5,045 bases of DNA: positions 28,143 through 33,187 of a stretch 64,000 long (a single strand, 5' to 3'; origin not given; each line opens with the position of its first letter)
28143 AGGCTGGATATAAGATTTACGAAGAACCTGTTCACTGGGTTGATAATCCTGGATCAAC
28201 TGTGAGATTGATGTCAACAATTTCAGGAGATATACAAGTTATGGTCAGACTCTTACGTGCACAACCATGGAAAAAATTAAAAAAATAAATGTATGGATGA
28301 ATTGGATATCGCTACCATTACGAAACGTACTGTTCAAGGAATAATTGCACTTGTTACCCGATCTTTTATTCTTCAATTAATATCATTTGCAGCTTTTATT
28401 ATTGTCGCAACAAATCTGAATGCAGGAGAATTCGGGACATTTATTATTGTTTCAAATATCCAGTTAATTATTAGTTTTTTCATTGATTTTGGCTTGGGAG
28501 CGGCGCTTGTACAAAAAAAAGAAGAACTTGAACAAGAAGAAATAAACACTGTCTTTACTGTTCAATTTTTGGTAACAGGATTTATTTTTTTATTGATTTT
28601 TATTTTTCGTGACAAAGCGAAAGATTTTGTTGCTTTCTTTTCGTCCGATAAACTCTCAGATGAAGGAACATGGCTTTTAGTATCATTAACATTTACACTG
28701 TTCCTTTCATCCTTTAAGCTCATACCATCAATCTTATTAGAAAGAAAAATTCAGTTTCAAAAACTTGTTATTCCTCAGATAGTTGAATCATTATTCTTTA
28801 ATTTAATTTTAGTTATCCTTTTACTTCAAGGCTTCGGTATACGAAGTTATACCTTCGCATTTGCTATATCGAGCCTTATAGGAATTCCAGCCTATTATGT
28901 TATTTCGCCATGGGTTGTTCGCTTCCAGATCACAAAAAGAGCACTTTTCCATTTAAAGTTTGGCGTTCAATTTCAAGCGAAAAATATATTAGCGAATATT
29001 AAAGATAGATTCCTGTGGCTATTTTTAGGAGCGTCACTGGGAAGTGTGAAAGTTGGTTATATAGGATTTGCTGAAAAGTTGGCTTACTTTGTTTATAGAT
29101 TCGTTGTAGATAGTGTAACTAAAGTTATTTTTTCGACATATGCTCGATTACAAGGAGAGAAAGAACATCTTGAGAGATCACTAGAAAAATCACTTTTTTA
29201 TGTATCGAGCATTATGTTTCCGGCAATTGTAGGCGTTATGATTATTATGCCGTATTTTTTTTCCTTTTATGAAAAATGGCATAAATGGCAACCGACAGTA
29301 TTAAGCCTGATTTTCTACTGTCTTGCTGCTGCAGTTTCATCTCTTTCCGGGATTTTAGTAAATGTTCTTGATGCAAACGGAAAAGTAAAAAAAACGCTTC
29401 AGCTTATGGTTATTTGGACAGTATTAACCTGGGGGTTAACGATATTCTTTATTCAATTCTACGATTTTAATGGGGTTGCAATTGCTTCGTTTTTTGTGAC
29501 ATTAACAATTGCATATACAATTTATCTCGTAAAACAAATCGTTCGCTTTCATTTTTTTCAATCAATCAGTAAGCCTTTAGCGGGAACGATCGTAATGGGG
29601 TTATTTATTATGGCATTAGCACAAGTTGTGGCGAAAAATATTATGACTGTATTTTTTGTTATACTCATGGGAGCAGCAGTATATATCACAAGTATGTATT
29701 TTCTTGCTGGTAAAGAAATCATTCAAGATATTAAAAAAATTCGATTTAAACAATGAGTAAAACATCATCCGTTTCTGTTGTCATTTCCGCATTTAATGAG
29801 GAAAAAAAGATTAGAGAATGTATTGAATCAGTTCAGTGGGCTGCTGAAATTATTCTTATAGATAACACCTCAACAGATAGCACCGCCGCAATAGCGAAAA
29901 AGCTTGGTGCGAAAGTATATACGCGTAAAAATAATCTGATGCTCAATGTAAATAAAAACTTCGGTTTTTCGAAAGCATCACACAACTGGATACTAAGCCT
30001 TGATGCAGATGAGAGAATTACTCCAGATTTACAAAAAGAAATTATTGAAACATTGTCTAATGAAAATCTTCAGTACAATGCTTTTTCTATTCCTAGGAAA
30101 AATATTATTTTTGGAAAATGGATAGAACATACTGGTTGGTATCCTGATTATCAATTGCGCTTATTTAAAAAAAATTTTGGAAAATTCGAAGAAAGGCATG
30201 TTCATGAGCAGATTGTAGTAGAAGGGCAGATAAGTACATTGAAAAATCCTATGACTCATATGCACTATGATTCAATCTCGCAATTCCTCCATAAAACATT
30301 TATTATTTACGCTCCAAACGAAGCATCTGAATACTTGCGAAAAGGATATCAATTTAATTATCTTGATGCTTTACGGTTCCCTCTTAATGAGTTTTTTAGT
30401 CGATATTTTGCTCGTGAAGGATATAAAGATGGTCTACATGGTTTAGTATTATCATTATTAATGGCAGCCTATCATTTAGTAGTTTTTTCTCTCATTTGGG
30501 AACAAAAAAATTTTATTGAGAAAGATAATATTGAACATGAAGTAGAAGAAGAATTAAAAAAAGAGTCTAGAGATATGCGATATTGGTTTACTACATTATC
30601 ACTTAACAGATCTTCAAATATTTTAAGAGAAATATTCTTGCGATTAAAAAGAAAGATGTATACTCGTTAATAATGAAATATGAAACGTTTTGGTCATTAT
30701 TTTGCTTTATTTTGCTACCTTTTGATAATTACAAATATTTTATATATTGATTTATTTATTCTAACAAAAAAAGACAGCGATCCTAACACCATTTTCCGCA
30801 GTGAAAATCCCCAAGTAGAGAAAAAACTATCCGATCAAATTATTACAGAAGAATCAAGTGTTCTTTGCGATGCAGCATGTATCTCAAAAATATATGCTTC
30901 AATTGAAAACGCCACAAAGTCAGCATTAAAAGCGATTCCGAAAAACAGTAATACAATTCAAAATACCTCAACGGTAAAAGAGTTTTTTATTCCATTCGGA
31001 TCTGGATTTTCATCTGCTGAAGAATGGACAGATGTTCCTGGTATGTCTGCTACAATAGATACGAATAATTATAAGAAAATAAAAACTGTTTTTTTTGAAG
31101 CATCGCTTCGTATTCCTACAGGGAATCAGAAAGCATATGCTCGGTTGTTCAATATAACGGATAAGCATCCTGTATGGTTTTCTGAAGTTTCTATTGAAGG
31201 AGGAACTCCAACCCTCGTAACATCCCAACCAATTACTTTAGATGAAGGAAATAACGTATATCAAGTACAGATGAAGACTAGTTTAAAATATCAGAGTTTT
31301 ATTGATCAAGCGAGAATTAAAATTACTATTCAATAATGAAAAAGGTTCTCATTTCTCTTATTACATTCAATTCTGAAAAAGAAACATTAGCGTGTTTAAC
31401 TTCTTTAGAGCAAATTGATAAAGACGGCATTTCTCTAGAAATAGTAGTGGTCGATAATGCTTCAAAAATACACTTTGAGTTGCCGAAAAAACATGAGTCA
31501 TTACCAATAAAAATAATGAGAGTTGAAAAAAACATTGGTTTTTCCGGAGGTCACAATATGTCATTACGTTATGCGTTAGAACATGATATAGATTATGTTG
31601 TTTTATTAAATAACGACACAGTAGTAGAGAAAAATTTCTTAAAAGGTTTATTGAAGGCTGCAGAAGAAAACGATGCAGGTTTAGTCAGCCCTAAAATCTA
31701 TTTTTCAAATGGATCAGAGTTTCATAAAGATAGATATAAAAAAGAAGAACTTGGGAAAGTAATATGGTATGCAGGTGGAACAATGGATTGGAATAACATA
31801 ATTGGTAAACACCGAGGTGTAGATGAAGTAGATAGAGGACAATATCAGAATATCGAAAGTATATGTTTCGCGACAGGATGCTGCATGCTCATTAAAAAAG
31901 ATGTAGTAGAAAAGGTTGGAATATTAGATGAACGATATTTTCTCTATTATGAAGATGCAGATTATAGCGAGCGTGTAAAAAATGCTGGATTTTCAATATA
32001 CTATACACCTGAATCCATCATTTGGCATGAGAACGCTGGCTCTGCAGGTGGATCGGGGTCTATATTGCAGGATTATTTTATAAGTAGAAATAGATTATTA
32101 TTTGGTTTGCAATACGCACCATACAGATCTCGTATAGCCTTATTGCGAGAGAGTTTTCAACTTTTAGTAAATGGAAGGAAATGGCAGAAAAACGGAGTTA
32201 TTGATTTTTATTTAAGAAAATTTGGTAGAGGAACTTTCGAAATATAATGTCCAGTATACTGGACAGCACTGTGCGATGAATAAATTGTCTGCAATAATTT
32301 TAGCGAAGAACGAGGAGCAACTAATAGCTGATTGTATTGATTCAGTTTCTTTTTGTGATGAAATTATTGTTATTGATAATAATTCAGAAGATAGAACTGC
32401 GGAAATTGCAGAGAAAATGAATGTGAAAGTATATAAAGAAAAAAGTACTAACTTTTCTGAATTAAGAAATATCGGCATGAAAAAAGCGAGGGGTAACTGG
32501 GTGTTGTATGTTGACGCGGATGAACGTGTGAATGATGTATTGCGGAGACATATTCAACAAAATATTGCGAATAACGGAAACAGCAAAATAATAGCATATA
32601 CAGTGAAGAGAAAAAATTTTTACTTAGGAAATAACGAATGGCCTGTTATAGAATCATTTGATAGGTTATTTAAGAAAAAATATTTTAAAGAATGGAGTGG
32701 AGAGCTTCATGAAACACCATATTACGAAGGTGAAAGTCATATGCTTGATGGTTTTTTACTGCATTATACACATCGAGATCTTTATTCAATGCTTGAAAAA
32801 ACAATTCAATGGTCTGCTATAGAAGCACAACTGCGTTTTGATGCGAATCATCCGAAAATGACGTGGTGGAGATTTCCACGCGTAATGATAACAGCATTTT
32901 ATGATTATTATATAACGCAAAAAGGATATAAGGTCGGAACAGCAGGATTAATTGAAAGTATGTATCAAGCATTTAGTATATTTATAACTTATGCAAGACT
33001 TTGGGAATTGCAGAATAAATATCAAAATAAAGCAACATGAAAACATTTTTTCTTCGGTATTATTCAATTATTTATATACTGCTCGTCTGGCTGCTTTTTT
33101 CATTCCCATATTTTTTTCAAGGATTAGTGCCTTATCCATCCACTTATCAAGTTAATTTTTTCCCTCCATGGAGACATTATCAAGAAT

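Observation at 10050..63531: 53-kb glycosylation super-locus with about 24 GT-C-fold membrane glycosyltransferase paralogs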

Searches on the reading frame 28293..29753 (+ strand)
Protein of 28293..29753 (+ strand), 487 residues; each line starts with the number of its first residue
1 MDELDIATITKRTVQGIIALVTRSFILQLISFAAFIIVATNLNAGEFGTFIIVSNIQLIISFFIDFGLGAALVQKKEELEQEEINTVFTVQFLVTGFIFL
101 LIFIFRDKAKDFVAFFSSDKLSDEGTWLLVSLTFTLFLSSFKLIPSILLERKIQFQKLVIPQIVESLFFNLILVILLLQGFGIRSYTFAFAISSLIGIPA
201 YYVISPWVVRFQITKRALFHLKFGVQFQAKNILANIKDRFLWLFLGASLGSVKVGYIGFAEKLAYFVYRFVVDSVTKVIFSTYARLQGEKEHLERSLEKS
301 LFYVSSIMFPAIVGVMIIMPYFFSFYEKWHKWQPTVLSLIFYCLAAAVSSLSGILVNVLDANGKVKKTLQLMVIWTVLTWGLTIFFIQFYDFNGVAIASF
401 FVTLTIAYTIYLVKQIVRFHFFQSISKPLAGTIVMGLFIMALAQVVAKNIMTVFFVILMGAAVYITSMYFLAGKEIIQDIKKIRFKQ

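Call 4: search_protein_families(library=pfam, proteins=[window:28293-29753:+], max_evalue=0.01)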
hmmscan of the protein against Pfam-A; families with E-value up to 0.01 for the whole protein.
window:28293-29753:+ (487 aa): 2 families
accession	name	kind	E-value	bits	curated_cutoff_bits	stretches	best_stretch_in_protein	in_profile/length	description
PF13440.11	Polysacc_synt_3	-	3.1e-34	119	23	1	42-322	6-279/293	Polysaccharide biosynthesis protein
PF01943.22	Polysacc_synt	-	2.6e-14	53.8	28.2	1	14-282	2-269/274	Polysaccharide biosynthesis protein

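Call 78: search_protein_families(library=ncbifam, proteins=[window:28293-29753:+], max_evalue=1e-10)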
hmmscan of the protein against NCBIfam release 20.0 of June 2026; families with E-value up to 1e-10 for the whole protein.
window:28293-29753:+ (487 aa): 3 families
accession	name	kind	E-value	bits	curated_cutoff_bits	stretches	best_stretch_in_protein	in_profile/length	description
NF007773.0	PRK10459.1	equivalog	4.5e-27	95.2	273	1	10-482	4-477/492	MOP flippase family protein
NF058658.1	Oglyco_Wzx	exception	8.5e-22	77.8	720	1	9-472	6-464/478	O-glycosylation flippase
NF047674.1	TeichurnBiosyTuaB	equivalog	2e-11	43.6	580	1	7-468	2-466/469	teichuronic acid biosynthesis protein TuaB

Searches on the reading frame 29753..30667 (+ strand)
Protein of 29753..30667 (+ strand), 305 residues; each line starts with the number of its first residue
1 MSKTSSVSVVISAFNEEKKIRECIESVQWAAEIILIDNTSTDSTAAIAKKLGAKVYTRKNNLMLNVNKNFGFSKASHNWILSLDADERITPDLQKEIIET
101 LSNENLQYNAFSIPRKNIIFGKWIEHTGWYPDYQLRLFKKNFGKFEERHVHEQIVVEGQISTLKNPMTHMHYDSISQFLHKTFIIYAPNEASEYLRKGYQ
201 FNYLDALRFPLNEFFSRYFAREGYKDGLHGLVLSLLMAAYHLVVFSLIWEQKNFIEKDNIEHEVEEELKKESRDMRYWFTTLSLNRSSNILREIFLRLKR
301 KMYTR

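Call 4: search_protein_families(library=pfam, proteins=[window:29753-30667:+], max_evalue=0.01)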
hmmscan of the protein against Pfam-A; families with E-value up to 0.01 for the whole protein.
window:29753-30667:+ (305 aa): 4 families
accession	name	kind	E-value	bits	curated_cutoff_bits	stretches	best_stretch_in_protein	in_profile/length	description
PF00535.33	Glycos_transf_2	-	1.1e-25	91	23.3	1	8-140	1-144/168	Glycosyl transferase family 2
PF10111.15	Glyco_tranf_2_2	-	1.2e-05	25.4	27.3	1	8-109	1-114/276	Glycosyltransferase like family 2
PF13641.12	Glyco_tranf_2_3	-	0.00031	21.3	27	1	7-109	3-117/230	Glycosyltransferase like family 2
PF13704.12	Glyco_tranf_2_4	-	0.0019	19.1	27.5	0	17-89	4-84/98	Glycosyl transferase family 2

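Call 48: search_protein_families(library=ncbifam, proteins=[window:29753-30667:+], max_evalue=0.001)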
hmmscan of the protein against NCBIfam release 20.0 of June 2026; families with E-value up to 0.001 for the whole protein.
window:29753-30667:+ (305 aa): 14 families
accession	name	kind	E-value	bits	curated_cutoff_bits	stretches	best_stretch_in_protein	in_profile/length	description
TIGR04283.1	glyco_like_mftF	equivalog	9.9e-15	54.7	182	1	7-115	1-113/221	TIGR04283 family arsenosugar biosynthesis glycosyltransferase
NF007482.0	PRK10073.1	equivalog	1.7e-11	43.7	423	1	1-107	2-116/334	glycosyltransferase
NF010496.0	PRK13915.1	equivalog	6.6e-10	38.5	262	1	4-62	30-95/307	glucosyl-3-phosphoglycerate synthase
TIGR04182.1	glyco_TIGR04182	equivalog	2.8e-08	33.5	325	1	7-103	2-99/293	S-layer glycoprotein N-glycosyltransferase AglJ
TIGR04195.1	S_glycosyl_SunS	equivalog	4.3e-08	32.4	350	1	2-143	54-191/421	SunS family peptide S-glycosyltransferase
TIGR03937.1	PgaC_IcaA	equivalog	9.2e-08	31.4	422.3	1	3-104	43-153/407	poly-beta-1,6-N-acetyl-D-glucosamine synthase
NF045692.1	OglycostaseCruG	equivalog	2.5e-07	30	600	1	4-113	40-162/386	2'-O-glycosyltransferase CruG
NF047683.1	TeichurnBiosyTuaG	equivalog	3.1e-07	30.3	400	1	3-105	4-115/252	teichuronic acid biosynthesis protein TuaG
NF050050.1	ProtGlycPglI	equivalog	3.5e-06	26.6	500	1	6-102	3-109/306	GalNAc(5)-diNAcBac-PP-undecaprenol beta-1,3-glucosyltransferase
NF058614.1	PPMAGASynPpgS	equivalog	3.5e-05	23.3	370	1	7-63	2-59/226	polyprenyl-phospho-N-acetylgalactosaminyl synthase PpgS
NF007986.1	PRK10714.1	equivalog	4.5e-05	22.6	529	1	3-100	4-114/316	undecaprenyl-phosphate 4-deoxy-4-formamido-L-arabinose transferase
TIGR03469.1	HpnB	hypoth_equivalog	4.9e-05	22.5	379.25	1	6-64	45-107/386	hopene-associated glycosyltransferase HpnB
NF053739.1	GlytfEpsEBac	equivalog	0.00021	20.3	450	1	7-84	3-81/265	glycosyltransferase EpsE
NF038302.1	EPS_HpsE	equivalog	0.00024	20.2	300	1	7-73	3-75/307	hormogonium polysaccharide biosynthesis glycosyltransferase HpsE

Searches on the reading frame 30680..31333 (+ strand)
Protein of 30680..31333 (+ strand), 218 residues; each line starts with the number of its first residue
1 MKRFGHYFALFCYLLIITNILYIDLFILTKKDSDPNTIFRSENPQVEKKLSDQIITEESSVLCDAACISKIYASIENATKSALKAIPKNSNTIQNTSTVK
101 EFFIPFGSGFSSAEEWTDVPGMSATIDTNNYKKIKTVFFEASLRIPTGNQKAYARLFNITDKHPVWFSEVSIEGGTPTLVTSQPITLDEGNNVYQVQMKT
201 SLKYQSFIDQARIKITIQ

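Call 4: search_protein_families(library=pfam, proteins=[window:30680-31333:+], max_evalue=0.01)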
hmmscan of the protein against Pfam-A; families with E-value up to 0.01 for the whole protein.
window:30680-31333:+ (218 aa): 0 families

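Call 48: search_protein_families(library=ncbifam, proteins=[window:30680-31333:+], max_evalue=0.001)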
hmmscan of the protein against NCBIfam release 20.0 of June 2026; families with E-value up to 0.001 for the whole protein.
window:30680-31333:+ (218 aa): 0 families

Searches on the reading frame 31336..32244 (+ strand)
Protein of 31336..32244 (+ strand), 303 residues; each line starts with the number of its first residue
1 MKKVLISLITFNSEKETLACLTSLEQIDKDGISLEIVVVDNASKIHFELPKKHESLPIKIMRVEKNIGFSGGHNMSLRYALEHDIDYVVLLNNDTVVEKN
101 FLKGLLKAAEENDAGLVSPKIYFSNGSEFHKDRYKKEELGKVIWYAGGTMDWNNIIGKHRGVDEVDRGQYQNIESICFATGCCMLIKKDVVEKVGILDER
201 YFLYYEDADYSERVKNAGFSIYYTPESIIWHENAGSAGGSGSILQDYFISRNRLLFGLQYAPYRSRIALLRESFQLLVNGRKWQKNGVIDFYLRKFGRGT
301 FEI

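Call 4: search_protein_families(library=pfam, proteins=[window:31336-32244:+], max_evalue=0.01)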
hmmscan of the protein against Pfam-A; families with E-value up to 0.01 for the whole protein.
window:31336-32244:+ (303 aa): 4 families
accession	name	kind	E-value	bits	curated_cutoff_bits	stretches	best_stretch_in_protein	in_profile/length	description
PF00535.33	Glycos_transf_2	-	3.9e-17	63.1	23.3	1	8-194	4-167/168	Glycosyl transferase family 2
PF13641.12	Glyco_tranf_2_3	-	9e-12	45.9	27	1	11-235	10-215/230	Glycosyltransferase like family 2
PF13632.12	Glyco_trans_2_3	-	1e-07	32.4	27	1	87-278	1-165/198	Glycosyl transferase family group 2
PF13506.12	Glyco_transf_21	-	2.3e-05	24.4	21.7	1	84-231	30-154/174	Glycosyl transferase family 21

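Call 48: search_protein_families(library=ncbifam, proteins=[window:31336-32244:+], max_evalue=0.001)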
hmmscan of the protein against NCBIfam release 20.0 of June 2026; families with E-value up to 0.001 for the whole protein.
window:31336-32244:+ (303 aa): 9 families
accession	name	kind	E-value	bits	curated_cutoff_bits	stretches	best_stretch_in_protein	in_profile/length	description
TIGR01556.1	rhamnosyltran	subfamily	2.8e-21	75.9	200.55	1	9-232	1-201/281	rhamnosyltransferase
TIGR03965.1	mycofact_glyco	equivalog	7.5e-13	48.1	280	1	12-123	84-193/467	mycofactocin biosynthesis glycosyltransferase MftF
NF038299.1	EPS_HpsN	equivalog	5e-10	38.8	425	1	6-239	3-227/317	hormogonium polysaccharide biosynthesis glycosyltransferase HpsN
NF050113.1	gal_furan_GlfT1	equivalog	1.4e-08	34.4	330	1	22-121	16-117/290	galactofuranosyltransferase GlfT1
NF041875.1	EPS_EpsD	equivalog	7.8e-08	32.1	370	0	9-113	6-108/325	exopolysaccharide biosynthesis glycosyltransferase EpsD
TIGR03937.1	PgaC_IcaA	equivalog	4e-06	26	422.3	1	10-230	53-249/407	poly-beta-1,6-N-acetyl-D-glucosamine synthase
NF038302.1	EPS_HpsE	equivalog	9.5e-05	21.5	300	0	6-45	5-45/307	hormogonium polysaccharide biosynthesis glycosyltransferase HpsE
NF007482.0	PRK10073.1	equivalog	0.0007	18.7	423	1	6-114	10-115/334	glycosyltransferase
TIGR04283.1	glyco_like_mftF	equivalog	0.00086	19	182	0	10-112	7-100/221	TIGR04283 family arsenosugar biosynthesis glycosyltransferase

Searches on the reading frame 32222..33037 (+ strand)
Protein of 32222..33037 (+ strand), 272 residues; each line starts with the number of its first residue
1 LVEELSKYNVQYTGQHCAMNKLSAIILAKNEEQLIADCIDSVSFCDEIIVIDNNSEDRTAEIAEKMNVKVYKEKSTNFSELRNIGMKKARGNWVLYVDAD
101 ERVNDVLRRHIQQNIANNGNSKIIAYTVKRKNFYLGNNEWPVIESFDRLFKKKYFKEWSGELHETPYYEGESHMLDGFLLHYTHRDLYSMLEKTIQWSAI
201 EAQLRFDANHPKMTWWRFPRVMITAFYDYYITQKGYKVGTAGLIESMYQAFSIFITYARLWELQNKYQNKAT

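Call 4: search_protein_families(library=pfam, proteins=[window:32222-33037:+], max_evalue=0.01)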
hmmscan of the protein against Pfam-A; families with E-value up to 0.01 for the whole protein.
window:32222-33037:+ (272 aa): 4 families
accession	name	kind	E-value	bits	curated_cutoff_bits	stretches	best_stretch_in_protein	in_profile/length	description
PF00535.33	Glycos_transf_2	-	1.1e-18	68.1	23.3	1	23-128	1-115/168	Glycosyl transferase family 2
PF13704.12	Glyco_tranf_2_4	-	1.7e-06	28.9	27.5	1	30-101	2-82/98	Glycosyl transferase family 2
PF10111.15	Glyco_tranf_2_2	-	7.6e-05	22.8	27.3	1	34-122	14-118/276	Glycosyltransferase like family 2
PF12322.14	T4_baseplate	-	0.003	17.7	24.5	1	28-79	136-186/219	T4 bacteriophage base plate protein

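Call 48: search_protein_families(library=ncbifam, proteins=[window:32222-33037:+], max_evalue=0.001)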
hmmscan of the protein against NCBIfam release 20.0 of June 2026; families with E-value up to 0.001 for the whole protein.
window:32222-33037:+ (272 aa): 13 families
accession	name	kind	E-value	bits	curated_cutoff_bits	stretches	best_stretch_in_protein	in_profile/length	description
TIGR04283.1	glyco_like_mftF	equivalog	4.2e-14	52.7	182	1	22-132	1-115/221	TIGR04283 family arsenosugar biosynthesis glycosyltransferase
TIGR04195.1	S_glycosyl_SunS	equivalog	1e-09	37.7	350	1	19-105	56-146/421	SunS family peptide S-glycosyltransferase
NF007482.0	PRK10073.1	equivalog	1.4e-09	37.4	423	1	19-119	5-113/334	glycosyltransferase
NF010496.0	PRK13915.1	equivalog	4.1e-08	32.6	262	1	8-100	19-126/307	glucosyl-3-phosphoglycerate synthase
NF041875.1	EPS_EpsD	equivalog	3.3e-06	26.7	370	1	47-128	32-116/325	exopolysaccharide biosynthesis glycosyltransferase EpsD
NF050050.1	ProtGlycPglI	equivalog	3.6e-06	26.6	500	1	19-135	1-127/306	GalNAc(5)-diNAcBac-PP-undecaprenol beta-1,3-glucosyltransferase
NF038302.1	EPS_HpsE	equivalog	4.1e-06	26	300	1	39-102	27-98/307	hormogonium polysaccharide biosynthesis glycosyltransferase HpsE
TIGR03965.1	mycofact_glyco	equivalog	1.3e-05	24.3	280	1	20-103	74-167/467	mycofactocin biosynthesis glycosyltransferase MftF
NF047683.1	TeichurnBiosyTuaG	equivalog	3e-05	23.8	400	1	21-113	7-110/252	teichuronic acid biosynthesis protein TuaG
TIGR03469.1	HpnB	hypoth_equivalog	4e-05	22.8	379.25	1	17-73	41-102/386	hopene-associated glycosyltransferase HpnB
TIGR04182.1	glyco_TIGR04182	equivalog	0.00011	21.7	325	1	24-101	4-83/293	S-layer glycoprotein N-glycosyltransferase AglJ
NF038299.1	EPS_HpsN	equivalog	0.00036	19.6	425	1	22-125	3-116/317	hormogonium polysaccharide biosynthesis glycosyltransferase HpsN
TIGR03937.1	PgaC_IcaA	equivalog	0.00068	18.7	422.3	1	9-118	34-153/407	poly-beta-1,6-N-acetyl-D-glucosamine synthase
